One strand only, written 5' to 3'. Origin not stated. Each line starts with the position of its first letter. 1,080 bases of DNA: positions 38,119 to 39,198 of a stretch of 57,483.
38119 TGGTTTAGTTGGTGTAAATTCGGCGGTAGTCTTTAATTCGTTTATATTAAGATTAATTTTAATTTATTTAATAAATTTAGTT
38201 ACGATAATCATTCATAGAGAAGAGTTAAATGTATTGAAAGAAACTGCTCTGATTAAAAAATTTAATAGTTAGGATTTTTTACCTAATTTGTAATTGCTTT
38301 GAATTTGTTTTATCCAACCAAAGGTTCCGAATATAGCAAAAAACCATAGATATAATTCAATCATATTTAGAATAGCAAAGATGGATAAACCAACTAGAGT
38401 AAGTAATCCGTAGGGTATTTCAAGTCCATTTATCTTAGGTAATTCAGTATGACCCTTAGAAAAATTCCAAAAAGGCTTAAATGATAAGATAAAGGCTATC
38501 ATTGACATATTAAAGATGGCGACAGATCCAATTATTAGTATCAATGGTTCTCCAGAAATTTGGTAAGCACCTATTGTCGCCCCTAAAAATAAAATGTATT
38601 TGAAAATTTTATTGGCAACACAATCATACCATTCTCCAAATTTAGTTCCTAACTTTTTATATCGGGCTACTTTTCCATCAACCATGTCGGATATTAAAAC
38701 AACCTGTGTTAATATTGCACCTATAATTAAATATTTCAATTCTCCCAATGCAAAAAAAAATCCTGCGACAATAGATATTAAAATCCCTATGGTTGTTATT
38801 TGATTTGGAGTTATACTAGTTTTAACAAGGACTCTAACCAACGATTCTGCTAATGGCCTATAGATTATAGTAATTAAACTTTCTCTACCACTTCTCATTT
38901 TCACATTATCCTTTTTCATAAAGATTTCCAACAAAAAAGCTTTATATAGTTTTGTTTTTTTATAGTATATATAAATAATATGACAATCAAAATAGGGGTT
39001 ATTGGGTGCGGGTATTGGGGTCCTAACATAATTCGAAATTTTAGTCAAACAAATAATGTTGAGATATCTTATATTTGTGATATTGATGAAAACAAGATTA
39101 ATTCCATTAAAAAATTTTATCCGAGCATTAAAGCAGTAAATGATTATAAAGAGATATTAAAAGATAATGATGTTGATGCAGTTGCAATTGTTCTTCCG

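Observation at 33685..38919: Fom1/Fom2/FomC-like phosphonate module feeding a CDP-alcohol phosphotransferase: predicted CMP-2-hydroxyethylphosphonate decoration of lipid or glycan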

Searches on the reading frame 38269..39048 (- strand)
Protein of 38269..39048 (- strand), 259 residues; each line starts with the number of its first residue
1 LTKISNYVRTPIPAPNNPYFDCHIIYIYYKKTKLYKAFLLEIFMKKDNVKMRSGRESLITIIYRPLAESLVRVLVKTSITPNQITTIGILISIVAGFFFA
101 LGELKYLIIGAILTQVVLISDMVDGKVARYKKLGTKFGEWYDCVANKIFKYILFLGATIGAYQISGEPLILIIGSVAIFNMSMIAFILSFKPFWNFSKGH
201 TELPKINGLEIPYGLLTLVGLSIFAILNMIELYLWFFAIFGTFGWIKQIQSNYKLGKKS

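Call 3: search_protein_families(library=pfam, proteins=[window:38269-39048:-], max_evalue=0.01)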
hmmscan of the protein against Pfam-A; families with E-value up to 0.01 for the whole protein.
window:38269-39048:- (259 aa): 1 family
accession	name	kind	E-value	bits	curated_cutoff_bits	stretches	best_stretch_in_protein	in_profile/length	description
PF01066.26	CDP-OH_P_transf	-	2.4e-13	51.2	22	1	80-229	3-137/152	CDP-alcohol phosphatidyltransferase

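Call 4: search_protein_families(library=ncbifam, proteins=[window:38269-39048:-], max_evalue=0.01)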
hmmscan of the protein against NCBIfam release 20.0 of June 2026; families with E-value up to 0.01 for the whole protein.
window:38269-39048:- (259 aa): 7 families
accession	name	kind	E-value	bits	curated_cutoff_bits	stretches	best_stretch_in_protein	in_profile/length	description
NF040950.1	archin_ph_syn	equivalog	2.4e-15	56.9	180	1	67-178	12-123/191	archaetidylinositol phosphate synthase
NF045883.1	PIPSynth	equivalog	6.3e-15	55.4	170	1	62-186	10-129/197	phosphatidylinositol phosphate synthase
NF052561.1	PIPSynBT1523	equivalog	4e-14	52.9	350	1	56-184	3-136/232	hypothetical protein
NF041135.1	IPPtranDIPPsyn_Thcocales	equivalog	1.3e-11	44.1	580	1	62-187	234-352/419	bifunctional L-myo-inositol-1-phosphate cytidylyltransferase/CDP-L-myo-inositol myo-inositolphosphotransferase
TIGR00560.1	pgsA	equivalog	1e-06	29.4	109.1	1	79-176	2-102/183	CDP-diacylglycerol--glycerol-3-phosphate 3-phosphatidyltransferase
NF008090.0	PRK10832.1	equivalog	0.00026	21.1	304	1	99-152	24-77/182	CDP-diacylglycerol--glycerol-3-phosphate 3-phosphatidyltransferase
NF053678.1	ClpnSynClsA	equivalog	0.0057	16.8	240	1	107-155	30-78/180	cardiolipin synthase ClsA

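Call 30: search_solved_structures(query=window:38269-38919:-, max_evalue=0.01, show_alignments=3)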
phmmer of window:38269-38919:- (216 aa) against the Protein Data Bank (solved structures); distinct sequences matched with E-value up to 0.01: 7.
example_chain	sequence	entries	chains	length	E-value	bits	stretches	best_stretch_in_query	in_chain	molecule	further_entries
4o6m_A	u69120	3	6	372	1.6e-14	57.6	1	20-206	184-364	AF2299, a CDP-alcohol phosphotransferase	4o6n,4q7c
6h53_A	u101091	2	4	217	6.8e-08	36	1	24-144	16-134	CDP-diacylglycerol--inositol 3-phosphatidyltransferase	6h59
6h5a_A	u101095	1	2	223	7.3e-08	35.9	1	24-144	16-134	CDP-diacylglycerol--inositol 3-phosphatidyltransferase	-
6wm5_A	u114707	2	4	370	2.1e-07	34.4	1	24-116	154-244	AfCTD-Phosphatidylinositol-phosphate synthase (PIPS) fusion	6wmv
5d91_A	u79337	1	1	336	0.00023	24.4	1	12-144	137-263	AF2299 protein,Phosphatidylinositol synthase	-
5d92_D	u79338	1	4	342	0.0004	23.7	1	19-144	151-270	AF2299 protein,Phosphatidylinositol synthase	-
4mnd_A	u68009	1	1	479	0.0018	21.5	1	28-144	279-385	CTP L-myo-inositol-1-phosphate cytidylyltransferase/CDP-L-myo-inositol myo-inositolphospho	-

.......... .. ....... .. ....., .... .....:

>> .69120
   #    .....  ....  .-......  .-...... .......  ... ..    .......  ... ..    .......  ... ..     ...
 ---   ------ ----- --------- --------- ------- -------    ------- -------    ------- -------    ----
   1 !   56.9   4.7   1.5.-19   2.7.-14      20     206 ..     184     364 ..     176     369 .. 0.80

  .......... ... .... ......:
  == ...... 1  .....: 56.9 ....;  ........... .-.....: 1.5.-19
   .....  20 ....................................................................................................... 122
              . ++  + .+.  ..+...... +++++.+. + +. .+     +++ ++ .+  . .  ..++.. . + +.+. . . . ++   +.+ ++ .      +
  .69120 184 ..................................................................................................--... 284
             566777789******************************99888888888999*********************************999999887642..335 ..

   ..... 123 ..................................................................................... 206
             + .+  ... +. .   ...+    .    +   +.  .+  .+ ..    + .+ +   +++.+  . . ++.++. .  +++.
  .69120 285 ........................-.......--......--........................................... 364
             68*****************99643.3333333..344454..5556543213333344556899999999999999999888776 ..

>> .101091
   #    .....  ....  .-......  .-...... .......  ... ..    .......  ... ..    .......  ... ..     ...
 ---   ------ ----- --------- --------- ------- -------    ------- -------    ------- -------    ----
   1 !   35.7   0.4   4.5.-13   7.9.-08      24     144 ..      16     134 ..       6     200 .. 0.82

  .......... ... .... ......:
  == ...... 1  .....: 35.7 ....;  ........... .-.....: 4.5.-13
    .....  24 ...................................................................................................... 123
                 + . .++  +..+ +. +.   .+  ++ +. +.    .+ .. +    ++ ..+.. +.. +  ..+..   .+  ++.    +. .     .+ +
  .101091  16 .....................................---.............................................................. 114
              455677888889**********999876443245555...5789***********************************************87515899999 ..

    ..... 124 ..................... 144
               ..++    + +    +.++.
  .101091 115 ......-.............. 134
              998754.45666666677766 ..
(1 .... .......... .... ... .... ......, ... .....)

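Call 31: find_homologous_proteins(query=window:38269-38919:-, max_evalue=0.001)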
Query window:38269-38919:- (216 aa): 39 proteins with E <= 0.001 among 743 candidates.
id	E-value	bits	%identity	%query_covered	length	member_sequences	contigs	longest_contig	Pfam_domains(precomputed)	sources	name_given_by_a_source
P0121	1.4e-133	461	100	100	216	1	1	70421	PF01066.27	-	-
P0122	5.1e-112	391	81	100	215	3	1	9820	PF01066.27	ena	-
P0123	2.9e-109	382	80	100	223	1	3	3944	PF01066.27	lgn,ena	-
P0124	4.7e-108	378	78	97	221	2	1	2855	PF01066.27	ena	-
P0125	5.3e-107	375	78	100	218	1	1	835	PF01066.27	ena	-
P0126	1.6e-105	370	79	100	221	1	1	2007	PF01066.27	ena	-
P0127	1.9e-103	363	77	100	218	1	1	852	PF01066.27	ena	-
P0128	1.4e-102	360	76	100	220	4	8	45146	PF01066.27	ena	-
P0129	5.5e-100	352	75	100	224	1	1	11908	PF01066.27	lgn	-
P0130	5.5e-100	352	76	99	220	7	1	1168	PF01066.27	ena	-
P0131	6.8e-97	342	73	100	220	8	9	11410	PF01066.27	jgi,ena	-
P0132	1.1e-95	338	73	100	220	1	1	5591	PF01066.27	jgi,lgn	jgi:phosphatidylglycerophosphate synthase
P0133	3.9e-94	333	74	96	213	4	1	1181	PF01066.27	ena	-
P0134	6.5e-90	319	73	100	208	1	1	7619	-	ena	-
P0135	1.0e-84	302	65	100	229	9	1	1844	PF01066.27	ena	-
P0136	1.4e-84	301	63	100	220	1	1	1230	PF01066.27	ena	-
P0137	1.4e-83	298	64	94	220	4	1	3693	PF01066.27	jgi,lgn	-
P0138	2.1e-81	291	63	94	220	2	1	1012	PF01066.27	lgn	-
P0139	2.4e-80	287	59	100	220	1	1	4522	PF01066.27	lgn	-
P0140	1.2e-74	269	73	75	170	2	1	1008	PF01066.27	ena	-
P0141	6.6e-72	260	56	99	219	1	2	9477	PF01066.27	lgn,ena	-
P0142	1.4e-70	256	56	94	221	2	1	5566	PF01066.27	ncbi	-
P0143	2.2e-70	255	53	100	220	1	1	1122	PF01066.27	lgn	-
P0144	1.1e-68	249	53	99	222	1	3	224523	PF01066.27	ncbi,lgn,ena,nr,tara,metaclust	ncbi:hypothetical protein CL617_03520 [archaeon]|nr:hypothetical protein [archaeon]|tara:strand:+ st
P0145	2.4e-67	245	74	70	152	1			PF01066.27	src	-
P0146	3.5e-65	238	53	94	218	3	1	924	PF01066.27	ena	-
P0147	1.1e-64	236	53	90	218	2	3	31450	PF01066.27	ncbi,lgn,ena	ncbi:MAG: CDP-alcohol phosphatidyltransferase family protein [Nanoarchaeota archaeon]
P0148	1.2e-64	236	50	99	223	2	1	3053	PF01066.27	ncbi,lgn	-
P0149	6.1e-64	234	51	97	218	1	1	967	PF01066.27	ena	-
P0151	1.7e-20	92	35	100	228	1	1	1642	PF01066.27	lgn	-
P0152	1.7e-12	66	35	60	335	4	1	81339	PF01066.27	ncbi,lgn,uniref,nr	ncbi:CDP-alcohol phosphatidyltransferase family protein [Streptomyces luteocolor]|uniref:CDP-alcohol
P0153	1.7e-12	66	35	60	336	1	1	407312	PF01066.27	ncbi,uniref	ncbi:CDP-alcohol phosphatidyltransferase family protein [Streptomyces sp. NPDC041068]|uniref:CDP-alc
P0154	3.2e-12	65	30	84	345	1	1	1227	PF01066.27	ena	-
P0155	6.7e-12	64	35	48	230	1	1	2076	PF01066.27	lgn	-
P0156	9.1e-11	60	35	60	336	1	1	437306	PF01066.27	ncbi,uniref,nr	ncbi:CDP-alcohol phosphatidyltransferase [Streptomyces sp. YIM 130001]|uniref:CDP-alcohol phosphatid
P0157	2.2e-8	52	45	36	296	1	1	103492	PF01066.27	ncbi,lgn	-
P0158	2.5e-4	39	40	37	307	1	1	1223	PF01066.27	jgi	jgi:phosphatidylglycerophosphate synthase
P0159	4.2e-4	38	40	35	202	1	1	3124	PF01066.27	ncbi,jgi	jgi:phosphatidylglycerophosphate synthase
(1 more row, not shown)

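Call 33: find_encoding_contigs(protein=P0144, flank=8000, max_places=1)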
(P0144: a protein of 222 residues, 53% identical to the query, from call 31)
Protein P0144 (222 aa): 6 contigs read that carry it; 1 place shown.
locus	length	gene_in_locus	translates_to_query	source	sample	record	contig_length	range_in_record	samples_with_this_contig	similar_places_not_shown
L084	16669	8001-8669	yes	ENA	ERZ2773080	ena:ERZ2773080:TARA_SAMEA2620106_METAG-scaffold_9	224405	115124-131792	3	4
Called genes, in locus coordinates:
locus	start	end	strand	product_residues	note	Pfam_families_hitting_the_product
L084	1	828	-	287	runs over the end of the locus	PF01073:3Beta_HSD, PF01370:Epimerase, PF04321:RmlD_sub_bind, PF16363:GDP_Man_Dehyd, PF02719:Polysacc_synt_2 (weak), PF07993:NAD_binding_4 (weak)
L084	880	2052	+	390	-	PF13439:Glyco_transf_4 (weak), PF00534:Glycos_transf_1, PF13692:Glyco_trans_1_4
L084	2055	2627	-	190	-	PF08241:Methyltransf_11 (faint)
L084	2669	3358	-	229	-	PF01209:Ubie_methyltran (weak), PF05219:DREV (weak), PF01728:FtsJ (weak), PF13489:Methyltransf_23, PF13847:Methyltransf_31, PF08241:Methyltransf_11, PF08242:Methyltransf_12, PF13649:Methyltransf_25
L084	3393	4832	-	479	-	PF02310:B12-binding, PF04055:Radical_SAM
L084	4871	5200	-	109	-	-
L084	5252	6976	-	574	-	PF13231:PMT_2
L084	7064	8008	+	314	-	PF00535:Glycos_transf_2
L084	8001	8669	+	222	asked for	PF01066:CDP-OH_P_transf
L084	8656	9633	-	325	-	PF03706:LPG_synthase_TM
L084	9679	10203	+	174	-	PF01583:APS_kinase, PF08433:KTI12, PF13238:AAA_18 (weak), PF13671:AAA_33 (weak), PF13207:AAA_17 (weak)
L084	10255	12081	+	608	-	PF04464:Glyphos_transf, PF02350:Epimerase_2 (weak), PF05159:Capsule_synth (weak)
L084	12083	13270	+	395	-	PF01071:GARS_A (faint), PF08442:ATP-grasp_2, PF24948:Citrate_synth_N, PF16114:Citrate_bind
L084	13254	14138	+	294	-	PF02629:CoA_binding, PF13380:CoA_binding_2, PF00549:Ligase_CoA, PF13607:Succ_CoA_lig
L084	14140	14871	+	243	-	PF00285:Citrate_synt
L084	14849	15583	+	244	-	PF02348:CTP_transf_3, PF12804:NTP_transf_3 (weak)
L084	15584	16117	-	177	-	PF13302:Acetyltransf_3, PF13420:Acetyltransf_4, PF13523:Acetyltransf_8 (faint), PF00583:Acetyltransf_1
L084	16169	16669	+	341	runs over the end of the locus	PF01408:GFO_IDH_MocA, PF02894:GFO_IDH_MocA_C, PF22725:GFO_IDH_MocA_C3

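Call 34: find_encoding_contigs(protein=P0128, flank=8000, max_places=1)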
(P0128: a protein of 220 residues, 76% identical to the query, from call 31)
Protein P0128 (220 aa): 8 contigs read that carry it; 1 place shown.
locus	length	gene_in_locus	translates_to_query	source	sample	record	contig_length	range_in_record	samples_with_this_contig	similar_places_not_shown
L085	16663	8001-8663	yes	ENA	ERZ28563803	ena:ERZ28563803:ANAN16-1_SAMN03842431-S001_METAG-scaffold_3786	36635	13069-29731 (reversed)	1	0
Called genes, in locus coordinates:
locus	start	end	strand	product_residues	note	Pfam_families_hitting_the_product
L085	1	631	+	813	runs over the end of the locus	-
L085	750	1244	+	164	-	-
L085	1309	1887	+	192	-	-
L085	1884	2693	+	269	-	-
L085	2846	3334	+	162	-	PF00583:Acetyltransf_1, PF13673:Acetyltransf_10 (weak), PF13508:Acetyltransf_7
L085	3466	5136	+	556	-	-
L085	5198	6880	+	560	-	PF13231:PMT_2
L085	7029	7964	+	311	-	PF00535:Glycos_transf_2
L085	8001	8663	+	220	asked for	PF01066:CDP-OH_P_transf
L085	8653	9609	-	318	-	PF03706:LPG_synthase_TM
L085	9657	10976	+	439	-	PF01467:CTP_transf_like, PF13714:PEP_mutase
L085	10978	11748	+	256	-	-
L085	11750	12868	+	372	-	PF02776:TPP_enzyme_N, PF02775:TPP_enzyme_C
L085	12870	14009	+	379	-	PF00465:Fe-ADH, PF13685:Fe-ADH_2, PF25137:ADH_Fe_C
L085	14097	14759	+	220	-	PF01209:Ubie_methyltran, PF13489:Methyltransf_23, PF05148:Methyltransf_8 (faint), PF07021:MetW (weak), PF13847:Methyltransf_31, PF08241:Methyltransf_11, PF08242:Methyltransf_12, PF13649:Methyltransf_25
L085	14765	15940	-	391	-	PF00534:Glycos_transf_1, PF13692:Glyco_trans_1_4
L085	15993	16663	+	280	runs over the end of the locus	PF13302:Acetyltransf_3 (faint), PF00583:Acetyltransf_1, PF13673:Acetyltransf_10 (weak), PF13508:Acetyltransf_7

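Call 35: find_encoding_contigs(protein=P0147, flank=8000, max_places=1)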
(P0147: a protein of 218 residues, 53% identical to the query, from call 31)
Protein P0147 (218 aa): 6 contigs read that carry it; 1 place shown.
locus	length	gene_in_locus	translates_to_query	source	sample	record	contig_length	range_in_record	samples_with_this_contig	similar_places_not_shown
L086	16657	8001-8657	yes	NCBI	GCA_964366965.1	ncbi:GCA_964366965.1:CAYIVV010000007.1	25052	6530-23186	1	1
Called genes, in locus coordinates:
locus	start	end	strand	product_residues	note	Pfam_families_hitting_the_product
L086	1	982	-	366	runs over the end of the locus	PF00155:Aminotran_1_2 (weak), PF00266:Aminotran_5 (weak), PF01041:DegT_DnrJ_EryC1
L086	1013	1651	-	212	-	PF14602:Hexapep_2 (faint), PF25084:LbH_EIF2B (weak), PF25087:GMPPB_C (weak), PF00132:Hexapep (weak)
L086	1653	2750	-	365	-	PF01408:GFO_IDH_MocA, PF03447:NAD_binding_3, PF02894:GFO_IDH_MocA_C, PF22725:GFO_IDH_MocA_C3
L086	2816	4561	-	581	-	PF02366:PMT (weak), PF13231:PMT_2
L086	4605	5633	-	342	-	PF00657:Lipase_GDSL, PF13472:Lipase_GDSL_2 (weak)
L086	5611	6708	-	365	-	PF00534:Glycos_transf_1, PF13692:Glyco_trans_1_4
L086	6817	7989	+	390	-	PF00657:Lipase_GDSL, PF13472:Lipase_GDSL_2 (weak)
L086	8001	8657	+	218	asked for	PF01066:CDP-OH_P_transf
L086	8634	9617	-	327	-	PF03706:LPG_synthase_TM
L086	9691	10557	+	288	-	PF02353:CMAS, PF13489:Methyltransf_23, PF13847:Methyltransf_31, PF08241:Methyltransf_11, PF08242:Methyltransf_12, PF13649:Methyltransf_25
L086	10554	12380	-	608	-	PF04464:Glyphos_transf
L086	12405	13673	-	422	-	PF01041:DegT_DnrJ_EryC1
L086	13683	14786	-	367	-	PF01408:GFO_IDH_MocA, PF02894:GFO_IDH_MocA_C, PF22725:GFO_IDH_MocA_C3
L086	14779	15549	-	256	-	PF02348:CTP_transf_3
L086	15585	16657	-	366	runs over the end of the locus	PF02348:CTP_transf_3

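Call 43: find_related_loci(query=A2, collection=metagenome_contigs, flank=10000)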
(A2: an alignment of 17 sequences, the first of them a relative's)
Query A2 (216 aa) in metagenome_contigs; peptide patterns used: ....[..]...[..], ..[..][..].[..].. (x = any residue, [..] = any of these).
262 stretches matched a pattern; 24 encode a relative of the query (tblastn E <= 1e-3); 23 distinct loci.
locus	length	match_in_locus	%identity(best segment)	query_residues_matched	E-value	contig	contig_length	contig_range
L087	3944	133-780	80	1-216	2e-118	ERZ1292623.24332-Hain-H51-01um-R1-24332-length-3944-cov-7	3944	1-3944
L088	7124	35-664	77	1-210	6e-111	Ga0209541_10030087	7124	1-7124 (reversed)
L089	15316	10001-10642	77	1-214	1e-110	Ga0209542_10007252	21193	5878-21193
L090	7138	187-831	72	1-215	6e-102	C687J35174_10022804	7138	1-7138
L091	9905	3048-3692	73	1-215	3e-98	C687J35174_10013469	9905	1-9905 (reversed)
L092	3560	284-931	65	1-215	5e-93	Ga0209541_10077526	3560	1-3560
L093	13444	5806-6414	65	12-214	2e-87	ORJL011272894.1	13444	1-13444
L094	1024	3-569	74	27-215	5e-91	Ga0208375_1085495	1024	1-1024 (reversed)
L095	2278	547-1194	53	1-214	2e-78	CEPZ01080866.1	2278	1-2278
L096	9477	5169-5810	56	1-214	2e-72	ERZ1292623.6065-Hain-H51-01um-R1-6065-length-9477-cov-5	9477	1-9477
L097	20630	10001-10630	81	1-210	1e-116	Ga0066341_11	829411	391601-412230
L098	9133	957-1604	48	1-215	1e-66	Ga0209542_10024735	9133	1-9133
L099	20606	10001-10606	52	13-214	2e-66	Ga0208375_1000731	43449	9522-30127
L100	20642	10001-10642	51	1-213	4e-66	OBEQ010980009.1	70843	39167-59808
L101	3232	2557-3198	47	1-214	6e-66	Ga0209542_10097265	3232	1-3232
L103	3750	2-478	63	57-215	4e-65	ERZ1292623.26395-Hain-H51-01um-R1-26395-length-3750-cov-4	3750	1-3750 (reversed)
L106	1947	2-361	73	96-215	3e-50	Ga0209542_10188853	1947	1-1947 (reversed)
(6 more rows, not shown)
